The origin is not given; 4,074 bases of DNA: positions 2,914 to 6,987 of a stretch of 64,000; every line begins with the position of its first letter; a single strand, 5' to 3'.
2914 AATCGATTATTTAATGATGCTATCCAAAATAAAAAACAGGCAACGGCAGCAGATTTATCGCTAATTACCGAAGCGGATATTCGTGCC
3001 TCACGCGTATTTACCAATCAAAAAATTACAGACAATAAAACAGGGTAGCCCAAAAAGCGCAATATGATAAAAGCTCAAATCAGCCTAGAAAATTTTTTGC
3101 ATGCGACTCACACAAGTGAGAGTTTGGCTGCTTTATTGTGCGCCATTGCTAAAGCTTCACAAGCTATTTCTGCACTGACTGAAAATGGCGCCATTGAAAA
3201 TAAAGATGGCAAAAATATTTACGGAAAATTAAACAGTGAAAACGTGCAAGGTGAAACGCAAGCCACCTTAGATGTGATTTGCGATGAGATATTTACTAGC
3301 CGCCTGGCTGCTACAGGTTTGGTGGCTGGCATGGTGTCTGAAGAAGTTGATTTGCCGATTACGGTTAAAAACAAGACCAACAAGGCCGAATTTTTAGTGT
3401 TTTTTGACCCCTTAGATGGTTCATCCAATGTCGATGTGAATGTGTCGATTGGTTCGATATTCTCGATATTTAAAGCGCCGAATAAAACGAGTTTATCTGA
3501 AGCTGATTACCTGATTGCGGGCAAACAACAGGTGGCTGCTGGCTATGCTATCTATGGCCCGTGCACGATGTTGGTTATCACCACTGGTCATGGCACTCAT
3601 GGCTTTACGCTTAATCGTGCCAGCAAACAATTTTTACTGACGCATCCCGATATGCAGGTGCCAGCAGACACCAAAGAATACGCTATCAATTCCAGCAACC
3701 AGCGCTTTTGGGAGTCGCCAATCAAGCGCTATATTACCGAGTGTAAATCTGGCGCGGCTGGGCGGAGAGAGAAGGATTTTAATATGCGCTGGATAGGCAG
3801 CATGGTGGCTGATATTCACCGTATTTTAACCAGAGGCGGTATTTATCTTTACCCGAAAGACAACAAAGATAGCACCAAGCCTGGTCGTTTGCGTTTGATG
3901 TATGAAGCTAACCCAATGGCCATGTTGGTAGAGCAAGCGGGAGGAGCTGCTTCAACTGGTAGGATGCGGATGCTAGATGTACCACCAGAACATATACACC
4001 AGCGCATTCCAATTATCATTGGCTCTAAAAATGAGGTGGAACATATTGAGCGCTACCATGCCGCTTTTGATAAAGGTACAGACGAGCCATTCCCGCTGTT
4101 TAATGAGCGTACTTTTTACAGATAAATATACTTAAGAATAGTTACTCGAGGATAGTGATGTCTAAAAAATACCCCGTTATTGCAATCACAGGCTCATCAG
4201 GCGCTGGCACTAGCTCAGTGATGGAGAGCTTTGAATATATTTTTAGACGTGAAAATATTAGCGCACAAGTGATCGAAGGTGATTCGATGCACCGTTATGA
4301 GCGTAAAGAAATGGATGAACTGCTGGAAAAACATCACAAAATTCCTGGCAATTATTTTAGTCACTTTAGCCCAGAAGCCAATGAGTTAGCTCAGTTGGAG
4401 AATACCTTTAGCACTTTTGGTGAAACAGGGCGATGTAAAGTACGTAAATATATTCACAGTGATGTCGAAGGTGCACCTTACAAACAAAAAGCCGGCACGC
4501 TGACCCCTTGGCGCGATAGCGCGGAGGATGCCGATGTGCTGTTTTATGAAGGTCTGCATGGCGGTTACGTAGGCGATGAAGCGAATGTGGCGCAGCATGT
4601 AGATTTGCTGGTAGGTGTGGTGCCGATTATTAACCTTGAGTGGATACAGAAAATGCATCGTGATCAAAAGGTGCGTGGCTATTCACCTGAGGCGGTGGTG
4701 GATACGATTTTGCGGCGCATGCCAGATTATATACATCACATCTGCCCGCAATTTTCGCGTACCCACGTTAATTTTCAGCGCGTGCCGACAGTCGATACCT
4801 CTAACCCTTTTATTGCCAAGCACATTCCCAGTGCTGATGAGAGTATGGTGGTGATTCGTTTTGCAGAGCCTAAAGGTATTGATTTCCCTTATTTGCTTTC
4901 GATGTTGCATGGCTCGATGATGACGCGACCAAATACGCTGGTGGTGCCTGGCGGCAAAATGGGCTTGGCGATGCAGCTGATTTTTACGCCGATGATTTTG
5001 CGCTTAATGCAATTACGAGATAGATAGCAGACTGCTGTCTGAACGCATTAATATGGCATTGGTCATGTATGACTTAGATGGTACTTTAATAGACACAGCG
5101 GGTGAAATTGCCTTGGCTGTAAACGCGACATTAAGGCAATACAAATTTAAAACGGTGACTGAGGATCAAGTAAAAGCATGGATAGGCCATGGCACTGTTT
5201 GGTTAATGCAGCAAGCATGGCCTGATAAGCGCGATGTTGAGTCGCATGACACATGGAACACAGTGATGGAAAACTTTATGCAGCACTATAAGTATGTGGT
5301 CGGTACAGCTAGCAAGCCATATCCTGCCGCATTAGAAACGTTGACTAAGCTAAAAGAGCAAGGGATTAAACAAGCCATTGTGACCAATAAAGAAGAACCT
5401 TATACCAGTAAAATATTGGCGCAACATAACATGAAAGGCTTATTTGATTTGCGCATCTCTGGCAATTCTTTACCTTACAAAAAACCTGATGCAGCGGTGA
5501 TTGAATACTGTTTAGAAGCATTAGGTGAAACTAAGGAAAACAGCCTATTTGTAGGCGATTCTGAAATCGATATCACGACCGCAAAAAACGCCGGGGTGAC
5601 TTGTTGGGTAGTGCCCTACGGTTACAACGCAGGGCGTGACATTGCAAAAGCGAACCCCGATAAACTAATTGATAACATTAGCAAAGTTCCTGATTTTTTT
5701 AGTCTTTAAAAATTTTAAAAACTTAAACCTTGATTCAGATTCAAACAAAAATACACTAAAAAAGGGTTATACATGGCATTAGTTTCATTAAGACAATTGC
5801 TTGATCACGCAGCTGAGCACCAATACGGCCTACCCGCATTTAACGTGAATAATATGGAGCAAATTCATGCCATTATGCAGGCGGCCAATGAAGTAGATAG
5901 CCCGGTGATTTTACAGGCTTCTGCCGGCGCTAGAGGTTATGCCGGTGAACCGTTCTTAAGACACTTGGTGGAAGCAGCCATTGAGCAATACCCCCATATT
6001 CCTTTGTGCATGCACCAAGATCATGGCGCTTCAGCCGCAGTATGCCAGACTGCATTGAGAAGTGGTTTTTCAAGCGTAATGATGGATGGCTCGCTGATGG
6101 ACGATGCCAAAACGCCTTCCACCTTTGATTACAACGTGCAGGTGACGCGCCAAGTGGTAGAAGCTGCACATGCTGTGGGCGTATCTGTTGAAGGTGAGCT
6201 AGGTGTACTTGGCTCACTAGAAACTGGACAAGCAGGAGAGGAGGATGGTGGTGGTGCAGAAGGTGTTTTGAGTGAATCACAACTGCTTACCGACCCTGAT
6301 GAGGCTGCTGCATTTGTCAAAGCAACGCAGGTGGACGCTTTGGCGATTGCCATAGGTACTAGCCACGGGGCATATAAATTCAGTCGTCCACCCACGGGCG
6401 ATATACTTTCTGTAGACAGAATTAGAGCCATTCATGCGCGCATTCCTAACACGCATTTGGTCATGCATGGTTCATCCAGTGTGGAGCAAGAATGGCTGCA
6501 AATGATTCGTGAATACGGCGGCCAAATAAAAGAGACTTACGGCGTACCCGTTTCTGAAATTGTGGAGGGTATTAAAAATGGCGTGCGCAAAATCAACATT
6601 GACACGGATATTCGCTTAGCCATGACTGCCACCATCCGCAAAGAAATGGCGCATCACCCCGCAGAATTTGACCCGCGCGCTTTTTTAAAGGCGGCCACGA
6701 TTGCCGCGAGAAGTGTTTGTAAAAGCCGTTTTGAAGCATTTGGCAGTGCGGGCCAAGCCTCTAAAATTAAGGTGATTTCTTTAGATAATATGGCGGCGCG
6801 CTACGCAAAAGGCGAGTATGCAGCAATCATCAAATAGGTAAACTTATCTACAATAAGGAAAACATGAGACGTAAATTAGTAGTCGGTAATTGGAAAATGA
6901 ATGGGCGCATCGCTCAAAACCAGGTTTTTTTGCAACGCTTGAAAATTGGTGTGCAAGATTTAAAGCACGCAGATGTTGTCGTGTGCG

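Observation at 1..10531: Intact, CbbR-regulated red-type Calvin cycle operon in an apparent Methylophilaceae genome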

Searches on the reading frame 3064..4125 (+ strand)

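Call 3: search_protein_families(library=ncbifam, proteins=[window:3064-4125:+])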
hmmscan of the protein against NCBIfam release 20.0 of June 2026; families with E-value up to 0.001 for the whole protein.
window:3064-4125:+ (353 aa): 10 families
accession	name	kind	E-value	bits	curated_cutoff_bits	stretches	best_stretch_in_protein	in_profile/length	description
NF006779.0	PRK09293.1-3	equivalog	9.6e-143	475.2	349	1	12-334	14-332/334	class 1 fructose-bisphosphatase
NF006780.0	PRK09293.1-4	equivalog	6.9e-111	370.5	358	1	9-353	12-342/343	class 1 fructose-bisphosphatase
NF006778.0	PRK09293.1-1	equivalog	7.8e-107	356.8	368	1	8-335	12-332/335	class 1 fructose-bisphosphatase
NF006783.0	PRK09293.2-4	equivalog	2.7e-61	207.3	521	1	3-331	9-309/315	class 1 fructose-bisphosphatase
NF006786.0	PRK09293.3-3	subfamily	2.2e-48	164.9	428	1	55-330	32-283/286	class 1 fructose-bisphosphatase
NF006784.0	PRK09293.2-5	equivalog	1.8e-47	161.9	395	1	43-331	18-275/279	class 1 fructose-bisphosphatase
NF006785.0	PRK09293.3-2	equivalog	7.9e-45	153.2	477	1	56-330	41-288/291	class 1 fructose-bisphosphatase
NF006782.0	PRK09293.2-3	equivalog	5.7e-44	150.3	457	1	56-331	27-277/280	class 1 fructose-bisphosphatase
NF006781.0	PRK09293.2-1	equivalog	7.2e-19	68.1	576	1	46-331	33-286/290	class 1 fructose-bisphosphatase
NF009321.0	PRK12676.1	equivalog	6.2e-07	28.7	264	1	46-132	24-105/264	bifunctional fructose-bisphosphatase/inositol-phosphate phosphatase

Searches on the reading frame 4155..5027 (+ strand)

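Call 3: search_protein_families(library=ncbifam, proteins=[window:4155-5027:+])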
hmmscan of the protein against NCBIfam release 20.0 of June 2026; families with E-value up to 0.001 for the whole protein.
window:4155-5027:+ (290 aa): 4 families
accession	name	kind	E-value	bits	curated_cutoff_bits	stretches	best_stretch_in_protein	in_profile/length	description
NF011997.0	PRK15453.1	equivalog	4.7e-143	475.8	362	1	2-288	1-286/290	phosphoribulokinase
NF005655.0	PRK07429.1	subfamily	1.2e-14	54.2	236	1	6-217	8-193/326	phosphoribulokinase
NF004018.0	PRK05480.1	equivalog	4.1e-05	23.1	180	1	2-188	2-165/210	uridine kinase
TIGR00235.1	udk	equivalog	0.00032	20.4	220.3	0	3-55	3-54/207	uridine kinase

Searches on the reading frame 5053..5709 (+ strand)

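Call 3: search_protein_families(library=ncbifam, proteins=[window:5053-5709:+])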
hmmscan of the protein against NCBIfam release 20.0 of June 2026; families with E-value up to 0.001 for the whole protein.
window:5053-5709:+ (218 aa): 46 families (the best 25 are shown)
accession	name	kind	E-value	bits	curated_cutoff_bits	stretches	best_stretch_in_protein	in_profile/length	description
NF009695.0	PRK13222.1-2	equivalog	2.9e-61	206.8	225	1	2-215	7-221/226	phosphoglycolate phosphatase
TIGR01449.2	PGP_bact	equivalog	2.6e-47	161.1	180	1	4-214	1-211/213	phosphoglycolate phosphatase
NF009697.0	PRK13222.1-4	equivalog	4.1e-44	150.6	327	1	4-211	10-217/232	phosphoglycolate phosphatase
NF009698.0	PRK13223.1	equivalog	2.8e-43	148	466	1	3-211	15-224/272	phosphoglycolate phosphatase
NF009694.0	PRK13222.1-1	equivalog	4.8e-32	111.2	415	1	4-211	10-234/252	phosphoglycolate phosphatase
NF009804.0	PRK13288.1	equivalog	2.2e-27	96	218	1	4-212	6-206/215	pyrophosphatase PpaX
NF009700.0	PRK13226.1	equivalog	2.4e-27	96.1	342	1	4-197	15-204/229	phosphoglycolate phosphatase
TIGR02253.1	CTE7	subfamily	5.4e-20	72.1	169.75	1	4-211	5-219/221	TIGR02253 family HAD-type hydrolase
NF009696.0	PRK13222.1-3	equivalog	2.4e-19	69.9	359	1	3-196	5-195/223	N-acetylmuramic acid 6-phosphate phosphatase MupP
TIGR02254.1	YjjG_YfnB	equivalog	7.9e-16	58.2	159.9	1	3-198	3-208/223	YjjG family noncanonical pyrimidine nucleotidase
TIGR01454.1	AHBA_synth_RP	hypoth_equivalog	9.6e-16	58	246.65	1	80-213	67-200/205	AHBA synthesis associated protein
TIGR03351.1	PhnX-like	hypoth_equivalog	1.6e-15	57.7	218.9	1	2-216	2-219/220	phosphonatase-like hydrolase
TIGR01428.1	HAD_type_II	equivalog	2.4e-14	53.8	125.4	1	2-186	2-190/197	haloacid dehalogenase type II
TIGR02009.1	PGMB-YQAB-SF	subfamily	1.2e-13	51.6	153.35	1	4-187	4-186/186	beta-phosphoglucomutase family hydrolase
TIGR02252.1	DREG-2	subfamily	1.2e-13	51.3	155.2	1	61-185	84-202/203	HAD hydrolase, REG-2-like, family IA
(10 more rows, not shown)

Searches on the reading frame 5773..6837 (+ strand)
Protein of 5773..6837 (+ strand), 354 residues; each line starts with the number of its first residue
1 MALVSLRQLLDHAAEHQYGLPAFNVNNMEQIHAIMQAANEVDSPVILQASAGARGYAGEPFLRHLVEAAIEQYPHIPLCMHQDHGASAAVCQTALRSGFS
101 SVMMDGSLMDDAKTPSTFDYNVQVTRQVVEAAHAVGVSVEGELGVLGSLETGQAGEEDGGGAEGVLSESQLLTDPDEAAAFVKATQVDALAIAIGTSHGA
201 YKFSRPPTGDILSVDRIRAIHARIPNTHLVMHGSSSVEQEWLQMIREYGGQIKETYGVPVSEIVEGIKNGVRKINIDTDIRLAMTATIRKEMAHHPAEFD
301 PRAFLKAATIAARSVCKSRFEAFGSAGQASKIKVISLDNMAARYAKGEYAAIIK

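Call 3: search_protein_families(library=ncbifam, proteins=[window:5773-6837:+])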
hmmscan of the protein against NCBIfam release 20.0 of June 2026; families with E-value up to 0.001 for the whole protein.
window:5773-6837:+ (354 aa): 20 families
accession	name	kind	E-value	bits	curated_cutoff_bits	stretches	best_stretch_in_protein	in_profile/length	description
TIGR01521.1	FruBisAldo_II_B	equivalog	2.4e-187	622.1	496.35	1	3-348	1-346/347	class II fructose-bisphosphate aldolase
TIGR00167.1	cbbA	subfamily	1.2e-94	316.9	215.6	1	1-329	1-290/290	ketose-bisphosphate aldolase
NF005481.0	PRK07084.1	equivalog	4e-89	299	511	1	2-327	11-322/324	class II fructose-bisphosphate aldolase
TIGR01859.1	fruc_bis_ald_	equivalog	7e-84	281.9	343.05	1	3-329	1-282/282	class II fructose-1,6-bisphosphate aldolase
NF009497.0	PRK12857.1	equivalog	1.1e-75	254.5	423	2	1-243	1-219/284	class II fructose-1,6-bisphosphate aldolase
NF004493.0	PRK05835.1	equivalog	4.8e-71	239.5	558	1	3-327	2-305/307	class II fructose-bisphosphate aldolase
NF006042.0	PRK08185.1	subfamily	9.2e-63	212.2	405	1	3-331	2-286/287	hypothetical protein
NF009374.0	PRK12737.1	subfamily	5.2e-62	209.4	383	2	1-244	1-220/284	tagatose-bisphosphate aldolase subunit GatY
NF006626.0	PRK09195.1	subfamily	6.2e-62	209.3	384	2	1-244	1-220/284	tagatose-bisphosphate aldolase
TIGR01858.1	tag_bisphos_ald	equivalog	2.7e-56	190.8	443.55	2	3-248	1-222/282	tagatose bisphosphate family class II aldolase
NF006376.0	PRK08610.1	equivalog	5.8e-49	167.4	527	2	1-240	1-217/286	class II fructose-bisphosphate aldolase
NF005823.0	PRK07709.1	equivalog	1.6e-48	166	545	1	1-329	1-285/285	class II fructose-bisphosphate aldolase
NF005284.0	PRK06801.1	equivalog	1.5e-46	159.1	406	1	1-329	1-286/286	ketose 1,6-bisphosphate aldolase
NF005288.0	PRK06806.1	equivalog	1.5e-45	155.6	396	1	1-248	1-222/281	class II fructose-bisphosphate aldolase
NF009375.0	PRK12738.1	equivalog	9.6e-45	153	542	2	1-249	1-225/286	tagatose-bisphosphate aldolase subunit KbaY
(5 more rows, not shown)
